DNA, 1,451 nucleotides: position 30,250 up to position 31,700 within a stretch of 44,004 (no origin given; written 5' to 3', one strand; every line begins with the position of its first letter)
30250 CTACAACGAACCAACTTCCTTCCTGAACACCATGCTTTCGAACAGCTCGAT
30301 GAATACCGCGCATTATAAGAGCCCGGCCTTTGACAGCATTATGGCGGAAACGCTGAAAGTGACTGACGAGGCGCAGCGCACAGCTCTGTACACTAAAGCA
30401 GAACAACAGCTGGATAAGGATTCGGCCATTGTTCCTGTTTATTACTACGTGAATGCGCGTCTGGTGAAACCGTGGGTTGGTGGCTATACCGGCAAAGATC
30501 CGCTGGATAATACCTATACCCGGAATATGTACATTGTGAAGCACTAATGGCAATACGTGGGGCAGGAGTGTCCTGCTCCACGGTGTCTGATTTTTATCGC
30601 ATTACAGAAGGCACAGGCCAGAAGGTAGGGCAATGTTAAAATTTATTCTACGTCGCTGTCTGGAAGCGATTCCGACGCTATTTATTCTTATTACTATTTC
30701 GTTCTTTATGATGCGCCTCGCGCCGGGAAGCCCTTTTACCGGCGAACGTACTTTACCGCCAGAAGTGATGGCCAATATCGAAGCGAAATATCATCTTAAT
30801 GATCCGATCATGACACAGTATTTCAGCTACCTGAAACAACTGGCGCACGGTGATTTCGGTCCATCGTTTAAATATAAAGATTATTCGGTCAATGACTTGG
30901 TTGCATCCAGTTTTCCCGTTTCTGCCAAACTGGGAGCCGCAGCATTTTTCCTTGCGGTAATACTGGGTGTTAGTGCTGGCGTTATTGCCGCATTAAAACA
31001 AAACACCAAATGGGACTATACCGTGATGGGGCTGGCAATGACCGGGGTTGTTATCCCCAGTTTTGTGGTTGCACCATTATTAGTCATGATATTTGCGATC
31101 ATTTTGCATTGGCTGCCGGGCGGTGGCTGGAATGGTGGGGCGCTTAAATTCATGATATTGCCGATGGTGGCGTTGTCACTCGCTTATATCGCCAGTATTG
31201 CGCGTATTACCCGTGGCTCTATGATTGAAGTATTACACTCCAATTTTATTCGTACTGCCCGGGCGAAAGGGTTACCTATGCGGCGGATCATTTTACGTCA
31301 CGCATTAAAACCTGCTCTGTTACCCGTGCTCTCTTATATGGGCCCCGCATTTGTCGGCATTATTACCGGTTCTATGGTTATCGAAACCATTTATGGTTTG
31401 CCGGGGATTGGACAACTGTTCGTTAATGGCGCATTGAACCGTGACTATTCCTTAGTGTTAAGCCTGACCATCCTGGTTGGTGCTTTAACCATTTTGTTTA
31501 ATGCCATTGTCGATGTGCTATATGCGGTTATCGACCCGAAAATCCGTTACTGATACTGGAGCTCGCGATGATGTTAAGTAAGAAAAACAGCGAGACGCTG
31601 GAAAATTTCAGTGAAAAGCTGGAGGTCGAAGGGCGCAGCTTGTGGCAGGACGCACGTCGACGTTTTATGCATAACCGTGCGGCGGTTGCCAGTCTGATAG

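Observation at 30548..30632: Strong stem-loop between oppA and oppB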

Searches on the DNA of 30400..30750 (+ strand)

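Call 6: search_dna_similar(query=window:30400-30750:+, collection=ecoli_genomes, mode=near, max_rows=10)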
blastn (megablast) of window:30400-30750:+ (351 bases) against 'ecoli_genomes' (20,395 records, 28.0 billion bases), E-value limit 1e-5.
Records with a match: 5424; places in all: 5431; records where one place covers at least 80% of the query: 5423.
Genomes with a match: 5423 of 5426; with a place that covers at least 80% of the query: 5422. Places per genome that has any: lowest 1, median 1, highest 3. On chromosomes: 5418 places; on plasmids: 13.
Best place of each record, by identity: >=99% 4100; 95-99% 1324.
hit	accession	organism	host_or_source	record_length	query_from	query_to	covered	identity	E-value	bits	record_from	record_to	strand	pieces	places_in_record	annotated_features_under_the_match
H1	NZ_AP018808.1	Escherichia coli strain E2865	Bos taurus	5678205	1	351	100%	100.0%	0e+0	649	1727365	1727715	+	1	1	oppA: oligopeptide ABC transporter substrate-binding protein OppA | oppB: oligopeptide ABC transporter permease OppB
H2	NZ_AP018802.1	Escherichia coli strain E2863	Bos taurus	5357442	1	351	100%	100.0%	0e+0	649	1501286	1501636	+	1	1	oppA: oligopeptide ABC transporter substrate-binding protein OppA | oppB: oligopeptide ABC transporter permease OppB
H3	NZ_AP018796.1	Escherichia coli strain E2855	Bos taurus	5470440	1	351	100%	100.0%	0e+0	649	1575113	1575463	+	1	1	oppA: oligopeptide ABC transporter substrate-binding protein OppA | oppB: oligopeptide ABC transporter permease OppB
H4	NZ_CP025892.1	Escherichia coli strain 503025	Homo sapiens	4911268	1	351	100%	100.0%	0e+0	649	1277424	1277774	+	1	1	oppA: oligopeptide ABC transporter substrate-binding protein OppA | oppB: oligopeptide ABC transporter permease OppB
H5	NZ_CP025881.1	Escherichia coli strain 503440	Homo sapiens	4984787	1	351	100%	100.0%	0e+0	649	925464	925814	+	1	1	oppA: oligopeptide ABC transporter substrate-binding protein OppA | oppB: oligopeptide ABC transporter permease OppB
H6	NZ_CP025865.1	Escherichia coli strain 504211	Homo sapiens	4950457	1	351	100%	100.0%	0e+0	649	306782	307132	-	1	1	oppA: oligopeptide ABC transporter substrate-binding protein OppA | oppB: oligopeptide ABC transporter permease OppB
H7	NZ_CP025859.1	Escherichia coli strain 504239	Homo sapiens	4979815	1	351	100%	100.0%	0e+0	649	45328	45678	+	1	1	oppA: oligopeptide ABC transporter substrate-binding protein OppA | oppB: oligopeptide ABC transporter permease OppB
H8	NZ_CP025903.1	Escherichia coli strain 300709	Homo sapiens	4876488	1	351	100%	100.0%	0e+0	649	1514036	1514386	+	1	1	oppA: oligopeptide ABC transporter substrate-binding protein OppA | oppB: oligopeptide ABC transporter permease OppB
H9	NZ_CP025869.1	Escherichia coli strain 503829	Homo sapiens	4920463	1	351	100%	100.0%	0e+0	649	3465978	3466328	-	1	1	oppA: oligopeptide ABC transporter substrate-binding protein OppA | oppB: oligopeptide ABC transporter permease OppB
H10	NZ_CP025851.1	Escherichia coli strain 510016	Homo sapiens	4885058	1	351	100%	100.0%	0e+0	649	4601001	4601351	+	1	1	oppA: oligopeptide ABC transporter substrate-binding protein OppA | oppB: oligopeptide ABC transporter permease OppB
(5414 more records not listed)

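Call 55: search_dna_similar(query=window:30545-30635:+, collection=ecoli_genomes, mode=distant, max_rows=40, rows=spread)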
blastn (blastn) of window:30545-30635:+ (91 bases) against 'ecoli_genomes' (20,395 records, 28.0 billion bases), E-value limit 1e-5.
Records with a match: 5424; places in all: 5428; records where one place covers at least 80% of the query: 5424.
Genomes with a match: 5423 of 5426; with a place that covers at least 80% of the query: 5423. Places per genome that has any: lowest 1, median 1, highest 3. On chromosomes: 5415 places; on plasmids: 13.
Best place of each record, by identity: >=99% 4254; 95-99% 1170.
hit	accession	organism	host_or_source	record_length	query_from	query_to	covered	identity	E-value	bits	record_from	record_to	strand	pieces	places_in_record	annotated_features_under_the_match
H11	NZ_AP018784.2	Escherichia coli strain SK1144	-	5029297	1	91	100%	100.0%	3e-38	165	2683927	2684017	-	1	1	oppB: oligopeptide ABC transporter permease OppB | oppA: oligopeptide ABC transporter substrate-binding protein OppA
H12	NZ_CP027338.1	Escherichia coli strain 2014C-3051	Homo sapiens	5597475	1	91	100%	100.0%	3e-38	165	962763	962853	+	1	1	oppA: oligopeptide ABC transporter substrate-binding protein OppA | oppB: oligopeptide ABC transporter permease OppB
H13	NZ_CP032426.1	Escherichia coli strain SCEC020001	Homo sapiens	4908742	1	91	100%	100.0%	3e-38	165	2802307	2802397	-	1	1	oppB: oligopeptide ABC transporter permease OppB | oppA: oligopeptide ABC transporter substrate-binding protein OppA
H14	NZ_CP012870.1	Escherichia coli strain K-12 substr. MG1655_TMP32XR2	culture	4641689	1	91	100%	100.0%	3e-38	165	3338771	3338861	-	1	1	oppB: oligopeptide ABC transporter permease OppB | oppA: oligopeptide ABC transporter substrate-binding protein OppA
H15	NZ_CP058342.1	Escherichia coli strain W60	Homo sapiens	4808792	1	91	100%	100.0%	3e-38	165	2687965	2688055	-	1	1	oppB: oligopeptide ABC transporter permease OppB | oppA: oligopeptide ABC transporter substrate-binding protein OppA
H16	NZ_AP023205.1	Escherichia coli strain TUM18781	Homo sapiens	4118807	1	91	100%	100.0%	3e-38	165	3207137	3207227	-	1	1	oppB: oligopeptide ABC transporter permease OppB | oppA: oligopeptide ABC transporter substrate-binding protein OppA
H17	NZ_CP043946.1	Escherichia coli strain AR202.2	dog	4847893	1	91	100%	100.0%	3e-38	165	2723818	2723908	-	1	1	oppB: oligopeptide ABC transporter permease OppB | oppA: oligopeptide ABC transporter substrate-binding protein OppA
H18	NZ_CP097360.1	Escherichia coli strain AGR4587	water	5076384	1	91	100%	100.0%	3e-38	165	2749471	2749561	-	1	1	oppB: oligopeptide ABC transporter permease OppB | oppA: oligopeptide ABC transporter substrate-binding protein OppA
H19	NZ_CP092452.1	Escherichia coli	wastewater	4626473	1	91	100%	100.0%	3e-38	165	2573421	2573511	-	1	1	oppB: oligopeptide ABC transporter permease OppB | oppA: oligopeptide ABC transporter substrate-binding protein OppA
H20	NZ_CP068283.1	Escherichia coli strain CY598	not collected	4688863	1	91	100%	100.0%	3e-38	165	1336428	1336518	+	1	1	oppA: oligopeptide ABC transporter substrate-binding protein OppA | oppB: oligopeptide ABC transporter permease OppB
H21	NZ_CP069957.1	Escherichia coli strain FDAARGOS_1279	Homo sapiens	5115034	1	91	100%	100.0%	3e-38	165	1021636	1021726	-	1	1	oppB: oligopeptide ABC transporter permease OppB | oppA: oligopeptide ABC transporter substrate-binding protein OppA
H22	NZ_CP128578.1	Escherichia coli strain VG38-53E1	calf box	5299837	1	91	100%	100.0%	3e-38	165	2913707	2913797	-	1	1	oppB: oligopeptide ABC transporter permease OppB | oppA: oligopeptide ABC transporter substrate-binding protein OppA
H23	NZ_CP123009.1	Escherichia coli O155 strain NWU_3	Bos taurus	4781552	1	91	100%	100.0%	3e-38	165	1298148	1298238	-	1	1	oppB: oligopeptide ABC transporter permease OppB | oppA: oligopeptide ABC transporter substrate-binding protein OppA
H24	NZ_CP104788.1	Escherichia coli strain SHP24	swine faeces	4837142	1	91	100%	100.0%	3e-38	165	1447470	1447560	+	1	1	oppA: oligopeptide ABC transporter substrate-binding protein OppA | oppB: oligopeptide ABC transporter permease OppB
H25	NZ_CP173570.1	Escherichia coli strain 98198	Homo sapiens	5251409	1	91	100%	100.0%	3e-38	165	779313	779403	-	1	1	oppB: oligopeptide ABC transporter permease OppB | oppA: oligopeptide ABC transporter substrate-binding protein OppA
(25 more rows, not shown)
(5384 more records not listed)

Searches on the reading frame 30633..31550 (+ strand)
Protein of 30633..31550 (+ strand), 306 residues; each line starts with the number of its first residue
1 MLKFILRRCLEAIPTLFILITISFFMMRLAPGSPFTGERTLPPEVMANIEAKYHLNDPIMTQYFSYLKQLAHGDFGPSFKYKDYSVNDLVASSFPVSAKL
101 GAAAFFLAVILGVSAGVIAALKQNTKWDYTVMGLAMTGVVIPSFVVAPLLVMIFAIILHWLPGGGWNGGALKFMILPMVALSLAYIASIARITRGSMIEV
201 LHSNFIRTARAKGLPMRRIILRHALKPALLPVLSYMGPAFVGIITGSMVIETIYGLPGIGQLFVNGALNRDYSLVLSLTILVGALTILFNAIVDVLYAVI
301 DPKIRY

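Call 26: find_related_loci(query=window:30633-31550:+, collection=genome_contigs, flank=2500)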
Query window:30633-31550:+ (306 aa) in genome_contigs; peptide patterns used: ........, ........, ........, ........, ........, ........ (x = any residue, [..] = any of these).
600 stretches matched a pattern (row limit reached: there are more); 561 encode a relative of the query (tblastn E <= 1e-3); the best 80 are kept; 80 distinct loci.
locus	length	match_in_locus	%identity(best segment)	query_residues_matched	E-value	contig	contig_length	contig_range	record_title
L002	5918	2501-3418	99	1-306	0e+0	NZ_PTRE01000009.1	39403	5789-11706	Escherichia sp. MOD1-EC7003 MOD1-EC7003_9_length_39403_cov_108, whole genome shotgun sequence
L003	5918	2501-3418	99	1-306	0e+0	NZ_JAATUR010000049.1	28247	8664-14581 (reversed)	Escherichia coli strain SCPM-O-B-8794 49length=28247, whole genome shotgun sequence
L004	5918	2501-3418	99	1-306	0e+0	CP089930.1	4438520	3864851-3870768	Escherichia coli strain E69 chromosome, complete genome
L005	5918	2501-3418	100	1-306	0e+0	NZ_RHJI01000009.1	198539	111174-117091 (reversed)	Escherichia sp. E1V33 1V33_9_consensus, whole genome shotgun sequence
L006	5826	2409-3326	99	1-306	0e+0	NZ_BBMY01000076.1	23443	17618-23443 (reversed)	Escherichia albertii NBRC 107761 = DSM 17582 strain NBRC 107761, whole genome shotgun sequence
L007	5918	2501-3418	97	1-306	0e+0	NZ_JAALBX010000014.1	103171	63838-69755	Citrobacter freundii strain M-21 NODE_14_length_103171_cov_79.9426, whole genome shotgun sequence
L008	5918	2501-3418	97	1-306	0e+0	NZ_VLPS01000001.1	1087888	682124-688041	Atlantibacter subterranea strain ZYL01 Scaffold1_1, whole genome shotgun sequence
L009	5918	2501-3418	97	1-306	0e+0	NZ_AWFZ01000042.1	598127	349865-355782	Siccibacter turicensis LMG 23730 strain LMG23730T contig078, whole genome shotgun sequence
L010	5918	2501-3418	97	1-306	0e+0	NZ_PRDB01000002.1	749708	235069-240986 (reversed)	Klebsiella michiganensis strain DSM 25444 contig_2, whole genome shotgun sequence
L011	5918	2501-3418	97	1-306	0e+0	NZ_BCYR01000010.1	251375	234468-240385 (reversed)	Raoultella ornithinolytica NBRC 105727 = ATCC 31898 strain NBRC 105727, whole genome shotgun sequence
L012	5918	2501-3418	97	1-306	0e+0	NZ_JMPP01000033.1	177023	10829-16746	Raoultella planticola ATCC 33531 GRPL.assembly.33, whole genome shotgun sequence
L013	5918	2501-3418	97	1-306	0e+0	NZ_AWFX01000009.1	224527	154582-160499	Franconibacter helveticus LMG 23732 strain LMG23732T contig010, whole genome shotgun sequence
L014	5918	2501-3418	97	1-306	0e+0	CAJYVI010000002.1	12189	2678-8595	MAG: uncultured Pseudocitrobacter sp. isolate SP260_1_metabat2_genome_mining.39 genome assembly, contig: k127_59046, who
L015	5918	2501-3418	97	1-306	0e+0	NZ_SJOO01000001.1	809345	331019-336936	Enterobacter wuhouensis strain WCHEW120002 1, whole genome shotgun sequence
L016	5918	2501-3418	97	1-306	0e+0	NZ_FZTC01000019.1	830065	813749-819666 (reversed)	Klebsiella grimontii strain 06D021, whole genome shotgun sequence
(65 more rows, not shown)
